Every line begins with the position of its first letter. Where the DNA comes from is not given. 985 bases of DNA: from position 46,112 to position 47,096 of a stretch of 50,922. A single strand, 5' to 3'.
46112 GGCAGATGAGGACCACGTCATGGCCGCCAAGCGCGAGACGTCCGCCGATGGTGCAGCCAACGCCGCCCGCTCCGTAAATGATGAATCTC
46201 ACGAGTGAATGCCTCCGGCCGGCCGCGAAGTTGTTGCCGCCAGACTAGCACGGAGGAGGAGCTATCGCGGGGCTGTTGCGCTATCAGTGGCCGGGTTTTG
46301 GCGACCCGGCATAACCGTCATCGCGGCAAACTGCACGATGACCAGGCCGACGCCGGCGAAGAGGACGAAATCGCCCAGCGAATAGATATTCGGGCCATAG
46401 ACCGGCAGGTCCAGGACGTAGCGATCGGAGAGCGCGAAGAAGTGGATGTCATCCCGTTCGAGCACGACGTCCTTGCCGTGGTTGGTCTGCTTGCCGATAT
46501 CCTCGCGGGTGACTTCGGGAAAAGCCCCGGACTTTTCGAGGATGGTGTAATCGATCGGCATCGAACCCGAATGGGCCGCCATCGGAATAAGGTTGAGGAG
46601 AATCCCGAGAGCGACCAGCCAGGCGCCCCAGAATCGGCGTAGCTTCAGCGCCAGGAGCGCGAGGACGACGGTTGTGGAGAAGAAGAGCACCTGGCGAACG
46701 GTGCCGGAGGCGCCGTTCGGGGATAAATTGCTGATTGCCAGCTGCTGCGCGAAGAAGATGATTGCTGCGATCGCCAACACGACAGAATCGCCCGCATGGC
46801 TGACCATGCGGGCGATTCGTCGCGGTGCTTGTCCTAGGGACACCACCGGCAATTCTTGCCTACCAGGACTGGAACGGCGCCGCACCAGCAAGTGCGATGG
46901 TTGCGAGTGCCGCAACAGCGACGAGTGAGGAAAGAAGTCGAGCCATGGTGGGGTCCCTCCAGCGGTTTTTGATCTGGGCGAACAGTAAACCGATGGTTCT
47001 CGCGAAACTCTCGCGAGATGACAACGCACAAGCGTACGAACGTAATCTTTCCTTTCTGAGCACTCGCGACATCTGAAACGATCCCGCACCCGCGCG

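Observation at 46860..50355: Candidate peptide-linked regulatory cassette: STAND/TPR/SARP regulator followed by a 28-aa signal-peptide-like ORF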

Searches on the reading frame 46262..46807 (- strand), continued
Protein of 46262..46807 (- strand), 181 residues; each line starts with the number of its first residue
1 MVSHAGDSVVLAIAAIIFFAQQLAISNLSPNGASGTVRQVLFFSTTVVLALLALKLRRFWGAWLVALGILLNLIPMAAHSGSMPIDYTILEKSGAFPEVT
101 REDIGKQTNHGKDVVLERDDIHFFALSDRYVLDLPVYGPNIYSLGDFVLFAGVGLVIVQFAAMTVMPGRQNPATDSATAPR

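Call 59: search_protein_families(library=pfam, proteins=[L080:1179-1454:+, L082:4574-4846:+], max_evalue=10)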
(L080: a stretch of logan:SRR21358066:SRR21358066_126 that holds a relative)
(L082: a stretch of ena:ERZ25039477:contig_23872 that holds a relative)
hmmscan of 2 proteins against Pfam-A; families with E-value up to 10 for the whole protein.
L080:1179-1454:+ (91 aa): 2 families
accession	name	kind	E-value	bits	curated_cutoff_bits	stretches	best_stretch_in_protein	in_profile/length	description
PF14407.11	Frankia_peptide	-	1.7e-09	38.3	48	1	9-64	5-61/63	Ribosomally synthesized peptide prototyped by Frankia Franean1_4349.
PF05076.18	SUFU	-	0.00063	20.1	25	1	3-69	103-171/172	Suppressor of fused protein (SUFU)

L082:4574-4846:+ (90 aa): 2 families
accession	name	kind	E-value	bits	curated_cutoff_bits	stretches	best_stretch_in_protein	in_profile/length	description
PF14407.11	Frankia_peptide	-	6.8e-05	23.5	48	1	9-60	5-58/63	Ribosomally synthesized peptide prototyped by Frankia Franean1_4349.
PF19398.4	DurB-like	-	0.072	13.8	26.6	1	8-29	5-26/81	Lantibiotic duramycin B-like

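Call 71: find_homologous_proteins(query=A3, max_evalue=0.00001)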
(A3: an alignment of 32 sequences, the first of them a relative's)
Query A3 (32 sequences) (179 aa, profile of the alignment): 49 proteins with E <= 0.00001 among 8000 candidates.
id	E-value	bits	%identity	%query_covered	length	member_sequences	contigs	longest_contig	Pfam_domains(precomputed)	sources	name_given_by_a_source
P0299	4.2e-51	191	100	100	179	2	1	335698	PF17248.8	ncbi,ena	-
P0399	1.4e-49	186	69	90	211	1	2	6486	PF17248.8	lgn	-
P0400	1.6e-48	182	68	99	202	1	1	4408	PF17248.8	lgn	-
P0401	2.4e-47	179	35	98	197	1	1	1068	PF17248.8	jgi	jgi:hypothetical protein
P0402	6.0e-47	177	37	72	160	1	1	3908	PF17248.8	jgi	jgi:hypothetical protein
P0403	1.6e-46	176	37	75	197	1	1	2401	PF17248.8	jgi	jgi:hypothetical protein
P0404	2.4e-46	175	38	98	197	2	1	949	PF17248.8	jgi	-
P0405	4.2e-46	174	66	82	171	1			PF17248.8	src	-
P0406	3.3e-45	172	43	47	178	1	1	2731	PF17248.8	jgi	jgi:hypothetical protein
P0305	5.9e-43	164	31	62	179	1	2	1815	PF17248.8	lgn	-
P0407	1.5e-40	156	43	51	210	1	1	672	PF17248.8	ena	-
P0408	3.8e-40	155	26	82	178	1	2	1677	PF17248.8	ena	-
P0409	5.3e-40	155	25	82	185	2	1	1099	PF17248.8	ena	-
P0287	2.6e-39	152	37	61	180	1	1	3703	PF17248.8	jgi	-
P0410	1.1e-38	150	48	58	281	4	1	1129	PF17248.8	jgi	jgi:hypothetical protein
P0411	1.2e-38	150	41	66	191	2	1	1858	PF17248.8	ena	-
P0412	4.8e-38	148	37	84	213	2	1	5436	PF17248.8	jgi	jgi:hypothetical protein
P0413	2.3e-30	123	34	80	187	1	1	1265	PF17248.8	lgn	-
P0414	4.8e-29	119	43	51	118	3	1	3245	PF17248.8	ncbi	ncbi:MAG: DUF5317 family protein, partial [Anaerolineae bacterium]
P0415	2.8e-27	113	35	80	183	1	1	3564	PF17248.8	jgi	jgi:uncharacterized protein DUF5317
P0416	9.9e-27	111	36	80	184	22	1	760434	PF17248.8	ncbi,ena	-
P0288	2.5e-26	110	39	46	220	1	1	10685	PF17248.8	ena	-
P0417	4.5e-26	109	35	80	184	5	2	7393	PF17248.8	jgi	jgi:Family of unknown function (DUF5317)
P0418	1.0e-25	108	35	69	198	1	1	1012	PF17248.8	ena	-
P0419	1.5e-25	107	39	69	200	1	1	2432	PF17248.8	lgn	-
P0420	3.5e-25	106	34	80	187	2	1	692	PF17248.8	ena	-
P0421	3.8e-25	106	38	64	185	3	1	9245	PF17248.8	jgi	jgi:hypothetical protein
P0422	3.9e-25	106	34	73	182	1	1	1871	PF17248.8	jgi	jgi:hypothetical protein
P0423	2.2e-24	104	35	66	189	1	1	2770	PF17248.8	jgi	jgi:Family of unknown function (DUF5317)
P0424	2.8e-24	103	34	59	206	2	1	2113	PF17248.8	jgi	jgi:hypothetical protein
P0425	3.9e-24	103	37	92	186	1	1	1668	PF17248.8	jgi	jgi:Family of unknown function (DUF5317)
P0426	3.6e-23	100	38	89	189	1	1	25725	PF17248.8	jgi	jgi:hypothetical protein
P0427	3.9e-22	96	34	83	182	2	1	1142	PF17248.8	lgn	-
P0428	7.3e-22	95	38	74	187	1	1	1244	PF17248.8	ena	-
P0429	9.1e-22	95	34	93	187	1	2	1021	PF17248.8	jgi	-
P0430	1.1e-21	95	30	91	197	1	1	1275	PF17248.8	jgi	jgi:Family of unknown function (DUF5317)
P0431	1.9e-20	91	38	65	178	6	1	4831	PF17248.8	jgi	jgi:hypothetical protein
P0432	1.0e-19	88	32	92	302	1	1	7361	PF17248.8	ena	-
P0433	1.2e-19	88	34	58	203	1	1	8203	PF17248.8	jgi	jgi:hypothetical protein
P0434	6.3e-19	86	35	79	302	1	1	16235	PF17248.8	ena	-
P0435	1.7e-18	84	30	98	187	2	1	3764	PF17248.8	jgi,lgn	jgi:hypothetical protein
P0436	4.5e-18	83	44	23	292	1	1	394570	PF17248.8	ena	-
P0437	7.0e-18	82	39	45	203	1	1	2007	PF17248.8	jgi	jgi:hypothetical protein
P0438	7.8e-18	82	34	79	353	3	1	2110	PF17248.8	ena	-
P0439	2.2e-17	81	35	52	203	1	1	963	PF17248.8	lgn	-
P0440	9.0e-16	76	33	66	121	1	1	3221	PF17248.8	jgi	jgi:hypothetical protein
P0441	4.6e-15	73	35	65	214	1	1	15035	PF17248.8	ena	-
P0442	2.3e-14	71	38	51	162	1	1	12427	PF17248.8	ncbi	-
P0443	2.3e-12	64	31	70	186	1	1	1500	PF17248.8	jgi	jgi:hypothetical protein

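Call 72: find_encoding_contigs(protein=P0416, flank=5000, max_places=3)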
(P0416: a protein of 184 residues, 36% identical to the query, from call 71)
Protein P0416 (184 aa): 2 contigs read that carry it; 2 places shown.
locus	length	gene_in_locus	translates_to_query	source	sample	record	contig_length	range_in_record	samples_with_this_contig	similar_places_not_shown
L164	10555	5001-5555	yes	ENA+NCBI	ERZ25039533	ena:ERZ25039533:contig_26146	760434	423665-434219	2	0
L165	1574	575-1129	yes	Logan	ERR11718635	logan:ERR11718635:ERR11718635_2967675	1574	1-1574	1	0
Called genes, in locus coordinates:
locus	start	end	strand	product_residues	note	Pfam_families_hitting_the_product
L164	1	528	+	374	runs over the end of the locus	PF00583:Acetyltransf_1 (faint)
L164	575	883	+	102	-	-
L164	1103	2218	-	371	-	PF00356:LacI, PF00532:Peripla_BP_1, PF13407:Peripla_BP_4 (weak), PF13377:Peripla_BP_3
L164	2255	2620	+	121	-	-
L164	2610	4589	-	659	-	PF00990:GGDEF, PF00563:EAL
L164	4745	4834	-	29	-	-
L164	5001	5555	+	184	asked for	PF17248:DUF5317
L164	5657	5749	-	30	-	-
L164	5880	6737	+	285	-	-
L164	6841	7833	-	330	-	PF19361:DUF5937 (faint), PF01022:HTH_5, PF12802:MarR_2 (weak), PF12840:HTH_20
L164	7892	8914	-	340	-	PF13379:NMT1_2 (weak), PF09084:NMT1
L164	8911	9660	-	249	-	PF00528:BPD_transp_1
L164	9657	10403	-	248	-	PF13191:AAA_16 (weak), PF00005:ABC_tran, PF13401:AAA_22 (faint), PF13304:AAA_21 (weak)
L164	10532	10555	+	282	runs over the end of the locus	PF20240:DUF6597, PF00165:HTH_AraC (faint), PF12833:HTH_18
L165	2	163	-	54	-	?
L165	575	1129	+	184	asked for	PF17248:DUF5317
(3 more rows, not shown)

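Call 73: find_encoding_contigs(protein=P0436, flank=5000, max_places=3)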
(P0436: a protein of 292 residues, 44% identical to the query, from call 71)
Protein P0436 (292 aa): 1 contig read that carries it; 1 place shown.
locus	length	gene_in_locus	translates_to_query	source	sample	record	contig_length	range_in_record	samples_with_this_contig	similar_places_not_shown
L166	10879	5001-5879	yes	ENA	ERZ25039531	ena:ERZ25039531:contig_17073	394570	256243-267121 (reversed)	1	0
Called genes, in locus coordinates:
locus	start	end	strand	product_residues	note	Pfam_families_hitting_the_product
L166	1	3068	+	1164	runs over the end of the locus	PF25873:WHD_MalT, PF25058:ARM_TT21 (faint), PF03704:BTAD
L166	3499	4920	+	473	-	PF13487:HD_5, PF01966:HD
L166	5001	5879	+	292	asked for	PF17248:DUF5317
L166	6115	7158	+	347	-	PF07690:MFS_1 (weak), PF05977:MFS_3 (weak), PF07690:MFS_1 (weak)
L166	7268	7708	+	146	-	-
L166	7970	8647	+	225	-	PF01135:PCMT, PF13649:Methyltransf_25 (weak)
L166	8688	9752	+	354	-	PF02585:PIG-L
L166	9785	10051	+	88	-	-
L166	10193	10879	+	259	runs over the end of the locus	-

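Call 74: find_encoding_contigs(protein=P0442, flank=5000, max_places=3)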
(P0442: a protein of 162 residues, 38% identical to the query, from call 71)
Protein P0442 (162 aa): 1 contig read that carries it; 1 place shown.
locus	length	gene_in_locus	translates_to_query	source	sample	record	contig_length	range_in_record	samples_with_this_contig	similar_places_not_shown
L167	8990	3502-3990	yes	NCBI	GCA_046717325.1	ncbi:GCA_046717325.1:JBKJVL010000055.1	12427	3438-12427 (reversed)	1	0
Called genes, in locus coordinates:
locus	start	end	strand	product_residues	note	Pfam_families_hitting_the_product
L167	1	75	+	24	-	?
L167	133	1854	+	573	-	PF00196:GerE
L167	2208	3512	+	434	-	PF13487:HD_5, PF01966:HD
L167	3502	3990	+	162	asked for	PF17248:DUF5317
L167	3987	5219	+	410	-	PF05977:MFS_3, PF07690:MFS_1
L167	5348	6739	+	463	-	PF00072:Response_reg, PF00158:Sigma54_activat, PF14532:Sigma54_activ_2, PF07728:AAA_5 (weak), PF25601:AAA_lid_14, PF02954:HTH_8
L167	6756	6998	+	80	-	PF12732:YtxH (weak)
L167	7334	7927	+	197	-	PF00376:MerR (weak), PF13411:MerR_1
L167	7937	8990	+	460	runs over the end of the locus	PF08245:Mur_ligase_M, PF08353:MurT_C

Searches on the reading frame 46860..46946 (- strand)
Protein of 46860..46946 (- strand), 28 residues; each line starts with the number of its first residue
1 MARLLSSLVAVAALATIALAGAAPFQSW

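Call 7: search_protein_families(library=pfam, proteins=[window:46860-46946:-], max_evalue=0.01)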
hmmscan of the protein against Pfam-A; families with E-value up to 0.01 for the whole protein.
window:46860-46946:- (28 aa): 0 families

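Call 8: search_protein_families(library=ncbifam, proteins=[window:46860-46946:-], max_evalue=0.01)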
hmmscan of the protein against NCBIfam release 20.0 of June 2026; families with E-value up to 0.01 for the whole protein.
window:46860-46946:- (28 aa): 0 families

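Call 18: list_cluster_members(proteins=[window:46863-46946:-, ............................, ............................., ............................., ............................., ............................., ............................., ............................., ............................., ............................])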
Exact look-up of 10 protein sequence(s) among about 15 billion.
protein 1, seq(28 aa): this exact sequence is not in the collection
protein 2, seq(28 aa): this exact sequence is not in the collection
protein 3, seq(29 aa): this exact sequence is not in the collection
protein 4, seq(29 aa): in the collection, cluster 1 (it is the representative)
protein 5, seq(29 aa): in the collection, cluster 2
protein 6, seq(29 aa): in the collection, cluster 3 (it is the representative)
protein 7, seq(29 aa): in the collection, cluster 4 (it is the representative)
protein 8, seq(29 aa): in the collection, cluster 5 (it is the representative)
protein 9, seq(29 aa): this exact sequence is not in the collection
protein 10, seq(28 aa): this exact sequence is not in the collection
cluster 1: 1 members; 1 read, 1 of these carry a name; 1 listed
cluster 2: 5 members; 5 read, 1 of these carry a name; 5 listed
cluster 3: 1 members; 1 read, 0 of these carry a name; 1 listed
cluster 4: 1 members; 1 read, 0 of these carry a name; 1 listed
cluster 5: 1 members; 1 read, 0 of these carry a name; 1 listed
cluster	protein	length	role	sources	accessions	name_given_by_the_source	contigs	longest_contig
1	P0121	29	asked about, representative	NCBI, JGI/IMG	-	hypothetical protein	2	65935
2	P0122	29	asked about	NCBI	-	-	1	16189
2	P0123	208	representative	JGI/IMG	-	-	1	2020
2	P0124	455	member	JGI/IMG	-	5-methylcytosine-specific restriction protein B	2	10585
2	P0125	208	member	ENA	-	-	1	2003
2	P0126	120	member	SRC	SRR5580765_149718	-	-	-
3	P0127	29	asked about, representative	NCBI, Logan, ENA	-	-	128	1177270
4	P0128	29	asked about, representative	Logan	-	-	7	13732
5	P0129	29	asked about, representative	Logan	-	-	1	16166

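Call 58: search_protein_families(library=ncbifam, proteins=[window:46863-46946:-], max_evalue=10)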
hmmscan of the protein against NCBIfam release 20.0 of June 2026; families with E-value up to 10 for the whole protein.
seq(28 aa): 0 families

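Call 59: search_protein_families(library=pfam, proteins=[window:46863-46946:-], max_evalue=10)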
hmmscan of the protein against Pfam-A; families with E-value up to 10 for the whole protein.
seq(28 aa): 0 families
